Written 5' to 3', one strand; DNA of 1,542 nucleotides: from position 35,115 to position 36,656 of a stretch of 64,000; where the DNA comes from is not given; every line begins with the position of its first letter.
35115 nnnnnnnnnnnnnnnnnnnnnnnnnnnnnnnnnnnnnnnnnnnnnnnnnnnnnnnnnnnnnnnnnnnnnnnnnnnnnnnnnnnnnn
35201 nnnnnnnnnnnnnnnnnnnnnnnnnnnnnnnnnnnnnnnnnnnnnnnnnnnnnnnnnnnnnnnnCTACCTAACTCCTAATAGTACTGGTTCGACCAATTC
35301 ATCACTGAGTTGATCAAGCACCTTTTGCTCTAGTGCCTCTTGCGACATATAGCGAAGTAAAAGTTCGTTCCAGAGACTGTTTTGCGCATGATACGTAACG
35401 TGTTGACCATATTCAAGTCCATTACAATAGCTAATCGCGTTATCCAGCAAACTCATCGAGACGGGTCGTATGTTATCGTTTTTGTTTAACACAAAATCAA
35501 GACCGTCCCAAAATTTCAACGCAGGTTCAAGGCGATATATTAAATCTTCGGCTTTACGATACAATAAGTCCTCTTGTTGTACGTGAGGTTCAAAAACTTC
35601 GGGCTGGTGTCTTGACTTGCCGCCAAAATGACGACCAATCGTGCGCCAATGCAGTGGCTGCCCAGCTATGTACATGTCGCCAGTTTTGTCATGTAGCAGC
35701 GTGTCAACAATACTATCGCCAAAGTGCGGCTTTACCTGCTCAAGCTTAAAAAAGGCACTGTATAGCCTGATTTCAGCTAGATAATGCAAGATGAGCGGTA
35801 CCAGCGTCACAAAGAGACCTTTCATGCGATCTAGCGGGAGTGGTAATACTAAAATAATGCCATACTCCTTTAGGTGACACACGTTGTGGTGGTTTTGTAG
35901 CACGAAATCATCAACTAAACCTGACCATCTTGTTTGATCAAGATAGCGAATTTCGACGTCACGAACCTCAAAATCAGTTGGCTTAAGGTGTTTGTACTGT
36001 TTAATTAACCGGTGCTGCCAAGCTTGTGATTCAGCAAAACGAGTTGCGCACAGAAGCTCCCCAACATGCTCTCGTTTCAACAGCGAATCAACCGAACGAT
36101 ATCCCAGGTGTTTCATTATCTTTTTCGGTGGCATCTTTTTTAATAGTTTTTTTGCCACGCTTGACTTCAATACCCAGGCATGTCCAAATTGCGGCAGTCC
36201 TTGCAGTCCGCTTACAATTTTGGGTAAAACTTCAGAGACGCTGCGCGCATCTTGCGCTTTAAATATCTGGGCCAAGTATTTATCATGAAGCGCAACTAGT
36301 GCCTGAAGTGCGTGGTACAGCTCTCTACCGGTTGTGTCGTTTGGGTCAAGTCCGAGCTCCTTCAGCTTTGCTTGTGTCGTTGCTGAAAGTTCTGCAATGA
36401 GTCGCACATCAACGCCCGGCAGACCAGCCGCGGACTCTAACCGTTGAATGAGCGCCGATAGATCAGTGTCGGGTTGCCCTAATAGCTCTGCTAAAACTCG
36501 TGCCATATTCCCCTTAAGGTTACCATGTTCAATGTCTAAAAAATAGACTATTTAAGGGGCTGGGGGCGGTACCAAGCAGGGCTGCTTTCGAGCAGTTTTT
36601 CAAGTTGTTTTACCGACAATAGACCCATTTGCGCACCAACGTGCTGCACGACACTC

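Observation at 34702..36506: LOG/TIGR00725-like protein translationally coupled to an unrecognised 413 aa protein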

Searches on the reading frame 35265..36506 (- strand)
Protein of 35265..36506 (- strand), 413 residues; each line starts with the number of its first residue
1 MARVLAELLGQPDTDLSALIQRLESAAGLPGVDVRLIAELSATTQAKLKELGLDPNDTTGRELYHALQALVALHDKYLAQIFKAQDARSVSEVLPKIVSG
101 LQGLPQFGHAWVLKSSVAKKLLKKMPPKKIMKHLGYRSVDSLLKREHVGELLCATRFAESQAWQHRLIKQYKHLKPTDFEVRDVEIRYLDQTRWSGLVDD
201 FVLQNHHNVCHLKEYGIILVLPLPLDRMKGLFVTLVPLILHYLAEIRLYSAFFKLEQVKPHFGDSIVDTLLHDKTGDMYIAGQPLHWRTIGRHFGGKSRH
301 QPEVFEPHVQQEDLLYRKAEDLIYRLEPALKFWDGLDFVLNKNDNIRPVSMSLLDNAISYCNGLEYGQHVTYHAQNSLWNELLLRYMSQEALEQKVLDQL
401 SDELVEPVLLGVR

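Call 3: search_protein_families(library=pfam, proteins=[window:35265-36506:-], max_evalue=0.1)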
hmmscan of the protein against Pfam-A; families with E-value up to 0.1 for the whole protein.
window:35265-36506:- (413 aa): 2 families
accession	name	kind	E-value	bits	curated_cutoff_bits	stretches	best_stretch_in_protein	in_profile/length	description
PF00373.23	FERM_M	-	0.082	13.7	23.8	0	75-191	49-100/112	FERM central domain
PF00249.37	Myb_DNA-binding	-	0.089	13.4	24.4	0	286-301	22-37/46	Myb-like DNA-binding domain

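Call 4: search_protein_families(library=ncbifam, proteins=[window:35265-36506:-], max_evalue=0.1)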
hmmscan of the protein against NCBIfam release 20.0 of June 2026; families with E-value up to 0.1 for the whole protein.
window:35265-36506:- (413 aa): 0 families

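Call 5: find_homologous_proteins(query=window:35265-36506:-, max_evalue=0.001)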
Query window:35265-36506:- (413 aa): 1422 proteins with E <= 0.001 among 8000 candidates; the best 120 are listed.
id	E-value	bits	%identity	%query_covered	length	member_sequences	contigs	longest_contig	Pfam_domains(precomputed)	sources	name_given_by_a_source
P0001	3.6e-276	934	100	100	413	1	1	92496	-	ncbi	-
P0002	2.1e-174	598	63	100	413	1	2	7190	-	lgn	-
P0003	6.9e-166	570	61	98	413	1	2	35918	-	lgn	-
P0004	4.4e-164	564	61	100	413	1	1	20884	-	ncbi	-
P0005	4.2e-150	518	56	98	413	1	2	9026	-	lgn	-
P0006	4.7e-148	512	55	98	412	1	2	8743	-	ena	-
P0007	4.7e-148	512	55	100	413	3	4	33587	-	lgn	-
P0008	3.6e-147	509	56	98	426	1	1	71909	-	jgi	jgi:hypothetical protein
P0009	6.0e-147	508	55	99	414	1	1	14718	-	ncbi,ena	-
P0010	9.9e-147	507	54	100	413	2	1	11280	-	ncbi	-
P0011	7.6e-146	504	53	100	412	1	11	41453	-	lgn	-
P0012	3.0e-144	499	54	98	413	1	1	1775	-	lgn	-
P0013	5.2e-143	495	53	98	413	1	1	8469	-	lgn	-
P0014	2.0e-142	493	54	98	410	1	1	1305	-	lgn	-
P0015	2.0e-142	493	53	99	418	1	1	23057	-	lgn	-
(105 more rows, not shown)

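Call 8: find_encoding_contigs(protein=P0001, flank=10000, max_places=3)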
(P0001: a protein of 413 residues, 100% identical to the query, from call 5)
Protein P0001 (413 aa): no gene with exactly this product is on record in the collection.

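Call 9: find_related_loci(query=A1, collection=genome_contigs, flank=6000)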
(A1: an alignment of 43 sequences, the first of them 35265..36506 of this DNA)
Query A1 (413 aa) in genome_contigs; peptide patterns used: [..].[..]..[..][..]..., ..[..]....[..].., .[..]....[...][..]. (x = any residue, [..] = any of these).
439 stretches matched a pattern; 414 encode a relative of the query (tblastn E <= 1e-3); the best 80 are kept; 80 distinct loci.
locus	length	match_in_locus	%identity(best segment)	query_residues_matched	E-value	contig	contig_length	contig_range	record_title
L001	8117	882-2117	61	1-412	6e-166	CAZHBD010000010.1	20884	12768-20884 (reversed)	MAG TPA_asm: uncultured Candidatus Saccharibacteria bacterium isolate SRP173033_co2_238 genome assembly, contig: NODE_97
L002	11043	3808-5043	56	1-413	4e-153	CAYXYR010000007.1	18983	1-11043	MAG TPA_asm: uncultured Candidatus Saccharibacteria bacterium isolate SRP135725_co3_632 genome assembly, contig: NODE_27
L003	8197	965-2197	54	1-412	5e-153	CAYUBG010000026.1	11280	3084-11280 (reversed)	MAG TPA_asm: uncultured Candidatus Saccharibacteria bacterium isolate SRP170004_co1_3 genome assembly, contig: NODE_9321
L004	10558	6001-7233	55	1-410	3e-152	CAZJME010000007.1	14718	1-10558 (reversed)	MAG TPA_asm: uncultured Candidatus Saccharibacteria bacterium isolate SRP135725_co1_616 genome assembly, contig: NODE_54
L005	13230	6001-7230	51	1-410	8e-147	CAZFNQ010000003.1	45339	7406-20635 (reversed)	MAG TPA_asm: uncultured Candidatus Saccharibacteria bacterium isolate SRP200132_co1_509 genome assembly, contig: NODE_13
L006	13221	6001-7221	53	1-407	6e-146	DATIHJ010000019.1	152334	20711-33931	MAG TPA_asm: Patescibacteria group bacterium isolate SMAG_U15635 k141_332691, whole genome shotgun sequence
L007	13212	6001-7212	52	1-405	1e-145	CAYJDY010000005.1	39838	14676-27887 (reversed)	MAG TPA_asm: uncultured Candidatus Saccharibacteria bacterium isolate ERP123247_co1_97 genome assembly, contig: NODE_576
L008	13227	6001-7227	49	1-410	9e-145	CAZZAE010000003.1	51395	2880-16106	MAG TPA_asm: uncultured Candidatus Saccharibacteria bacterium isolate SRP200132_co1_552 genome assembly, contig: NODE_10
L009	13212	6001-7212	50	1-405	6e-143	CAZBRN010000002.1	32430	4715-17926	MAG TPA_asm: uncultured Candidatus Saccharibacteria bacterium isolate SRP286056_co2_432 genome assembly, contig: NODE_18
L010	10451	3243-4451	52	1-404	6e-143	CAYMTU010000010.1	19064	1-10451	MAG TPA_asm: uncultured Candidatus Saccharibacteria bacterium isolate SRP286056_co2_537 genome assembly, contig: NODE_44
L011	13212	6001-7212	50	1-405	9e-143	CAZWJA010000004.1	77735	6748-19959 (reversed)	MAG TPA_asm: uncultured Candidatus Saccharibacteria bacterium isolate SRP192515_co2_169 genome assembly, contig: NODE_18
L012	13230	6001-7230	53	1-410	2e-142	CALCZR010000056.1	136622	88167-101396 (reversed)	MAG TPA_asm: uncultured Candidatus Saccharibacteria bacterium isolate SRR6231146_bin.58_CONCOCT_v1.1_MAG genome assembly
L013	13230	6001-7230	51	1-410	6e-139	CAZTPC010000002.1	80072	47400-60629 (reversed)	MAG TPA_asm: uncultured Candidatus Saccharibacteria bacterium isolate SRP286056_co2_252 genome assembly, contig: NODE_30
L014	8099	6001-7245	50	1-413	2e-138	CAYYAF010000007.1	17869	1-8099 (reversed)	MAG TPA_asm: uncultured Candidatus Saccharibacteria bacterium isolate SRP200132_co2_28 genome assembly, contig: NODE_254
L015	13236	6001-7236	51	1-412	1e-138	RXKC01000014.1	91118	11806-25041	MAG: Candidatus Saccharibacteria bacterium isolate AWTP1-31 sample_9_scaffold_20, whole genome shotgun sequence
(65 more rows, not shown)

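Call 17: predict_structure(alignment_id=A1)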
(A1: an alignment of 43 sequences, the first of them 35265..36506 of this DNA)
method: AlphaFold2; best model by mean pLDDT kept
length: 413 residues; sequences in the alignment: 43
mean_pLDDT: 86.0   pTM: 0.82
mean pLDDT of the five models: 86.0, 85.5, 83.5, 80.8, 74.6
residues with pLDDT >= 90: 203; 70-90: 170; 50-70: 29; < 50: 11
segments of 3 or more residues with pLDDT < 50: 403-413
pLDDT, mean of each block of 10 residues (from residue 1): 82 85 86 90 94 93 96 94 94 94 76 96 97 97 96 93 94 94 92 88 86 94 93 90 86 86 87 66 77 72 76 64 77 90 84 93 92 89 87 82 44 31
secondary structure, 60 per line:
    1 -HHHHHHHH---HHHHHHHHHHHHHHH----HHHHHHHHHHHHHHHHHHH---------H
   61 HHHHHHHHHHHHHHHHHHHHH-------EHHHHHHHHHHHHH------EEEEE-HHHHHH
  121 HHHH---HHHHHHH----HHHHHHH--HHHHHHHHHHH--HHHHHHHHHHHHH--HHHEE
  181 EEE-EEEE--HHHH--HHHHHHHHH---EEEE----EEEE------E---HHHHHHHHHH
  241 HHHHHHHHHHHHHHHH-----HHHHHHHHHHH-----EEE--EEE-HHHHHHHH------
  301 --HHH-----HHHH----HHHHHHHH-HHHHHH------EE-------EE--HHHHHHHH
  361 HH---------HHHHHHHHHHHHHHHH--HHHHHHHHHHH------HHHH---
elements in order: H2-9 H13-27 H32-50 H60-81 H90-102 E109-113 H115-124 H128-134 H139-145 H148-158 H161-173 E179-183 E185-188 H191-194 H197-205 E209-212 E217-220 H231-256 H262-272 E278-280 E283-285 H287-294 H311-314 H319-326 H328-333 H353-362 H372-387 H390-400 H407-410

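Call 19: fold_search(model_id=the predicted structure, library=pdb)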
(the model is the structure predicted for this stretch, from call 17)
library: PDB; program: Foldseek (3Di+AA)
matches with E <= 10: 64; with E <= 0.001: 0
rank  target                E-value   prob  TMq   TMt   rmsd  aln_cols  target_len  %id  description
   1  7f9z_R                1.5e+00  0.02  0.10  0.12  25.0       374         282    9  GHRP-6-bound ghrelin receptor in complex with Gq (released 2021-08-18)
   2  8iwo_A                1.8e+00  0.01  0.09  0.06  24.6       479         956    8  The rice Na+/H+ antiporter SOS1 in an auto-inhibited state (released 2023-11-22)
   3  8fo8_C                1.9e+00  0.02  0.12  0.04  29.0       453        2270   13  Cryo-EM structure of Rab29-LRRK2 complex in the LRRK2 dimer state (released 2024-01-03)
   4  9kt9_R                2.1e+00  0.02  0.11  0.14  22.3       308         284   13  Cryo-EM structure of HCA1-Gi complex with 3,5-DHBA (released 2025-12-10)
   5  9jr0_B                2.1e+00  0.02  0.11  0.08  23.7       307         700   12  GABA-DGABAB-Gi-complex (released 2025-10-22)
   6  5k7v_A                2.7e+00  0.03  0.11  0.15  26.0       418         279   12  Computational Design of Self-Assembling Cyclic Protein Homooligomers (released 2017-04-12)
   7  5w0n_C                3.0e+00  0.01  0.11  0.12  21.4       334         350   13  Structure of human TUT7 catalytic module (CM) in complex with UMPNPP and U2 RNA (released 2017-06-28)
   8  1ots_B                3.0e+00  0.01  0.11  0.10  26.5       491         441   10  Structure of the Escherichia coli ClC Chloride channel and Fab Complex (released 2003-04-15)
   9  8ink_N                3.1e+00  0.01  0.09  0.10  26.5       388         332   14  human nuclear pre-60S ribosomal particle - State D (released 2023-08-09)
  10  3lq7_A                3.4e+00  0.02  0.07  0.12  15.8       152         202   15  Crystal structure of glutathione s-transferase from agrobacterium tumefaciens str. c58 (released 2010-02-23)
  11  8gre_B                3.6e+00  0.02  0.14  0.13  23.9       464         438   12  F-box protein in complex with skp1(FL) and substrate (released 2023-04-26)
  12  7rtv_A                3.6e+00  0.01  0.10  0.11  30.6       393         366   10  Cryo-EM structure of monomeric TTYH2 (released 2021-09-22)
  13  8csp_G                3.8e+00  0.06  0.09  0.12  19.4       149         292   18  Human mitochondrial small subunit assembly intermediate (State A) (released 2022-12-14)
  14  8u7p_A                4.2e+00  0.01  0.12  0.07  21.7       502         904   11  WT sea urchin SLC9C1 with 5mM cAMP at pH 6 in Na+ - Grip and Twist Like (GnTL) conformation (released 2025-03-26)
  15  9c82_F                4.2e+00  0.01  0.08  0.09  33.2       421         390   12  Structure of human ULK1C:PI3KC3-C1 supercomplex (released 2024-07-03)
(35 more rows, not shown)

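Call 26: search_solved_structures(query=A1, max_evalue=10, show_alignments=2)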
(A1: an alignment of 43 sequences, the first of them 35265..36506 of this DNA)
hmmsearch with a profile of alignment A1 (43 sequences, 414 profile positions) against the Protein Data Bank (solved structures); distinct sequences matched with E-value up to 10: 1.
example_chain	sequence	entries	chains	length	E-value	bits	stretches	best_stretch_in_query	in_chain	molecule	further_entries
2jvf_A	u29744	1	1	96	0.019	17.4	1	37-105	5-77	de novo protein M7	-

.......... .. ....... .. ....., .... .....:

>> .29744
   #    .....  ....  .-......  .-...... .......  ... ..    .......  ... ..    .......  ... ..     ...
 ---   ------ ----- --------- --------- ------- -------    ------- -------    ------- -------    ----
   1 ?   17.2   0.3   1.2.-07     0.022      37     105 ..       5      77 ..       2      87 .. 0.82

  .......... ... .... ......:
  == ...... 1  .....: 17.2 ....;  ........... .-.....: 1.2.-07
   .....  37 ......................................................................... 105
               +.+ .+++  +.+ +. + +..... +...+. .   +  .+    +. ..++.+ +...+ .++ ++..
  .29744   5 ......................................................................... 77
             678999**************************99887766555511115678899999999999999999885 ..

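Call 27: search_protein_families(library=padloc, proteins=[window:35265-36506:-], max_evalue=1)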
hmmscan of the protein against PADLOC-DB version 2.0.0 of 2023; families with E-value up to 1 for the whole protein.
window:35265-36506:- (413 aa): 0 families

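Call 28: search_protein_families(library=phrogs, proteins=[window:35265-36506:-], max_evalue=1)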
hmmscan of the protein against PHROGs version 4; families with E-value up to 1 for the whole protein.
window:35265-36506:- (413 aa): 0 families

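Call 34: search_protein_representatives(alignment_id=A1)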
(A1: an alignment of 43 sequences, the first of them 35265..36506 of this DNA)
Query: 43 sequences, 414 profile positions. Proteins with E-value up to 0.001 (for the whole library): 911; up to 1e-10: 751; up to 1e-30: 489. The best 150 are listed.
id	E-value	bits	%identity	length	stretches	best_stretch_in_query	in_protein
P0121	2.9e-179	613.0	-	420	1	1-410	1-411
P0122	2.7e-166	570.3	-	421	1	1-407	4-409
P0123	1.6e-162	557.8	-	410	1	1-407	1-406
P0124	8.6e-162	555.5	-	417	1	1-410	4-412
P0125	5.1e-161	552.9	-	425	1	1-407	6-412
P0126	6.1e-161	552.6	-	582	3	1-412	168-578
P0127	1.0e-155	535.4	-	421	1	1-404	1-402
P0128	1.9e-155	534.5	-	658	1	1-411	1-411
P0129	1.0e-153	528.8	-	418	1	1-410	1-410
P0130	8.0e-153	525.9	-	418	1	4-410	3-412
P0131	8.0e-151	519.3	-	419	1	1-406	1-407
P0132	1.1e-149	515.6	-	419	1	1-412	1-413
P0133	1.9e-145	501.6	-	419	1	1-405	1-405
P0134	1.2e-142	492.4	-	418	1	1-411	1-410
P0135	3.9e-140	484.1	-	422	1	1-410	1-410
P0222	1.0e-85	304.9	-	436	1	1-409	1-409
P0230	9.6e-84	298.4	-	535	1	1-375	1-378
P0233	2.9e-83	296.8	-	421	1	1-407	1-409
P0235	3.3e-83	296.6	-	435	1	5-405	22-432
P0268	2.7e-75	270.5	-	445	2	3-342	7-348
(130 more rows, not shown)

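Call 35: search_protein_families(library=pfam, proteins=[P0128, P0126, P0230, P0268, P0222, P0235], max_evalue=0.01)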
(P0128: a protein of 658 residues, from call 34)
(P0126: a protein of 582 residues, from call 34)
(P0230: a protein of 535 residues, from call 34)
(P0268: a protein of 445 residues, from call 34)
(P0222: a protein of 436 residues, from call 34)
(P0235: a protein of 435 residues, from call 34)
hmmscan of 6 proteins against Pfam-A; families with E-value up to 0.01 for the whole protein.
P0128 (658 aa): 3 families
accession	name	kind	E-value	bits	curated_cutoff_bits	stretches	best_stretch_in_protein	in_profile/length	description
PF03641.19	Lysine_decarbox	-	1.4e-32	113.1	27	1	505-634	1-129/131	Possible lysine decarboxylase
PF18306.6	LDcluster4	-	3.2e-15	56.5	26.3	1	462-573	2-111/151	SLOG cluster4 family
PF02481.21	DNA_processg_A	-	0.0039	16.8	29.6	1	455-521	38-102/212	DNA recombination-mediator protein A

P0126 (582 aa): 0 families

P0230 (535 aa): 0 families

P0268 (445 aa): 0 families

P0222 (436 aa): 0 families

P0235 (435 aa): 0 families

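Call 38: find_encoding_contigs(protein=P0128, flank=8000, max_places=2)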
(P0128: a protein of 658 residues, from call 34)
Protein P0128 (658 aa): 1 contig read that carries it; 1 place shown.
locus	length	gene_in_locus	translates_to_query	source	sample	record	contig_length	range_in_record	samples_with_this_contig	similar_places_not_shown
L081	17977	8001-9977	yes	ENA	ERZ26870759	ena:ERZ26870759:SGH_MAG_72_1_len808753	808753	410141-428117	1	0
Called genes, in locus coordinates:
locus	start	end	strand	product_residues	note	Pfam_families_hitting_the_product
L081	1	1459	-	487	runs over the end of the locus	PF13328:HD_4, PF01966:HD, PF04607:RelA_SpoT, PF02824:TGS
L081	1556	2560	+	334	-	PF00044:Gp_dh_N, PF02800:Gp_dh_C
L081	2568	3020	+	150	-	PF02502:LacAB_rpiB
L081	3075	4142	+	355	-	PF00834:Ribul_P_3_epim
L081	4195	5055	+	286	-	PF13292:DXP_synthase_N, PF00456:Transketolase_N, PF00676:E1_dh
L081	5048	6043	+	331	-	PF02779:Transket_pyr, PF02780:Transketolase_C, PF22613:Transketolase_C_1 (weak)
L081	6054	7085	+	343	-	PF00294:PfkB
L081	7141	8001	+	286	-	PF01116:F_bP_aldolase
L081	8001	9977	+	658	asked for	PF18306:LDcluster4, PF03641:Lysine_decarbox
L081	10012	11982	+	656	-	PF00270:DEAD (faint), PF04851:ResIII, PF17757:UvrB_inter, PF27431:UvrB_3rd, PF00271:Helicase_C, PF12344:UvrB, PF02151:UVR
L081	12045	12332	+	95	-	PF02686:GatC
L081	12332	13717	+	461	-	PF01425:Amidase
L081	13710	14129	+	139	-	-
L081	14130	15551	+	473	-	PF02934:GatB_N, PF02637:GatB_Yqey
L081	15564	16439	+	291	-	PF00483:NTP_transferase, PF12804:NTP_transf_3 (weak)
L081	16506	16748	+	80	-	-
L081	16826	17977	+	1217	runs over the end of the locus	PF02811:PHP, PF07733:DNA_pol3_alpha, PF17657:DNA_pol3_finger, PF14579:HHH_6, PF01336:tRNA_anti-codon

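Call 42: search_protein_families(library=pfam, alignment_id=A1, max_evalue=1)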
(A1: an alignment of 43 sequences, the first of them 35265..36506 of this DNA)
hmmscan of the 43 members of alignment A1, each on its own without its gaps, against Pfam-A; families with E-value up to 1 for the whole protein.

A. member 1, window:35265-36506:- (413 aa): 2 families
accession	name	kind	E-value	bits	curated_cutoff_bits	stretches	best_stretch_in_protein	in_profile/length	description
PF00373.23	FERM_M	-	0.082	13.7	23.8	1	75-191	49-100/112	FERM central domain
PF00249.37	Myb_DNA-binding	-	0.089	13.4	24.4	0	286-301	22-37/46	Myb-like DNA-binding domain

B. families by the number of members that match (of 43 scanned): 28 families (the first 25 are shown)
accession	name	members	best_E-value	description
PF12872.13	OST-HTH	5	0.0081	OST-HTH/LOTUS domain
PF08823.16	PG_binding_2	4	0.013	Putative peptidoglycan binding domain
PF14837.11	INTS5_N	3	0.0071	Integrator complex subunit 5 N-terminus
PF24359.1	DUF7515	3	0.077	Domain of unknown function (DUF7515)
PF00589.27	Phage_integrase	2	0.00082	Phage integrase family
PF00503.26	G-alpha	2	0.078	G-protein alpha subunit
PF15357.11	SEEK1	2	0.13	Psoriasis susceptibility 1 candidate 1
PF00392.27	GntR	2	0.16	Bacterial regulatory proteins, gntR family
PF24851.1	DUF7725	1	0.0046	Domain of unknown function (DUF7725)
PF18121.7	TFA2_Winged_2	1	0.0069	TFA2 Winged helix domain 2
PF22759.1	E217_GP41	1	0.015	Baseplate hub gp41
PF21545.3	T7SS_EccA1_N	1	0.021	T7SS, ESX-1 secretion system protein EccA1, N-terminal domain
PF21630.2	Q4D059-like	1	0.023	Hypothetical protein Q4D059-like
PF09724.14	Dcc1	1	0.025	Sister chromatid cohesion protein Dcc1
PF06847.16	Arc_PepC_II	1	0.052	Archaeal Peptidase A24 C-terminus Type II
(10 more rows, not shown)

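Call 44: fold_search(model_id=the predicted structure, library=viral)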
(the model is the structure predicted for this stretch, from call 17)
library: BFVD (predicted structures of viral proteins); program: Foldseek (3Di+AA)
matches with E <= 10: 81; with E <= 0.001: 0
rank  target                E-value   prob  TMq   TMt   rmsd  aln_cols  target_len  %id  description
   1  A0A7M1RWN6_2          3.1e-01  0.08  0.14  0.07  19.1       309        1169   10  Uncharacterized protein [uncultured phage cr8_1]
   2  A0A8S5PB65            4.5e-01  0.04  0.08  0.13  19.5       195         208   13  MAE-28990/MAE-18760-like HEPN domain-containing protein [Phage sp. ctPtC7]
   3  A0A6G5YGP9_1          1.3e+00  0.06  0.12  0.06  16.1       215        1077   15  (no name in the UniProt tables at hand)
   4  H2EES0                1.3e+00  0.02  0.09  0.10  22.5       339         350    8  Uncharacterized protein [Moumouvirus sp. 'Monve']
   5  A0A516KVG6            1.5e+00  0.02  0.11  0.08  21.2       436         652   13  (no name in the UniProt tables at hand)
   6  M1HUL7                1.6e+00  0.02  0.11  0.10  26.2       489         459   10  (no name in the UniProt tables at hand)
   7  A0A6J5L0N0            2.0e+00  0.02  0.12  0.08  30.4       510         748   10  Uncharacterized protein [uncultured Caudovirales phage]
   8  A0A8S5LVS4            2.1e+00  0.03  0.13  0.13  26.0       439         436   12  Minor tail protein [Siphoviridae sp. ctkzC12]
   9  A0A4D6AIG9            2.4e+00  0.02  0.13  0.18  20.8       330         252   12  (no name in the UniProt tables at hand)
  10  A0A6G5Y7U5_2          2.5e+00  0.03  0.14  0.06  22.0       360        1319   11  (no name in the UniProt tables at hand)
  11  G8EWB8                2.5e+00  0.01  0.10  0.06  36.9       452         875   13  (no name in the UniProt tables at hand)
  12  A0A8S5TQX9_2          2.6e+00  0.03  0.14  0.06  18.0       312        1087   14  Uncharacterized protein [Myoviridae sp. ctY1522]
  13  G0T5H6                2.7e+00  0.02  0.10  0.11  18.1       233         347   12  Uncharacterized protein [Wiseana iridescent virus]
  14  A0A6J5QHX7            2.9e+00  0.02  0.12  0.07  21.4       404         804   11  Uncharacterized protein [uncultured Caudovirales phage]
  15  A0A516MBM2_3          3.2e+00  0.02  0.13  0.06  21.1       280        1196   11  (no name in the UniProt tables at hand)
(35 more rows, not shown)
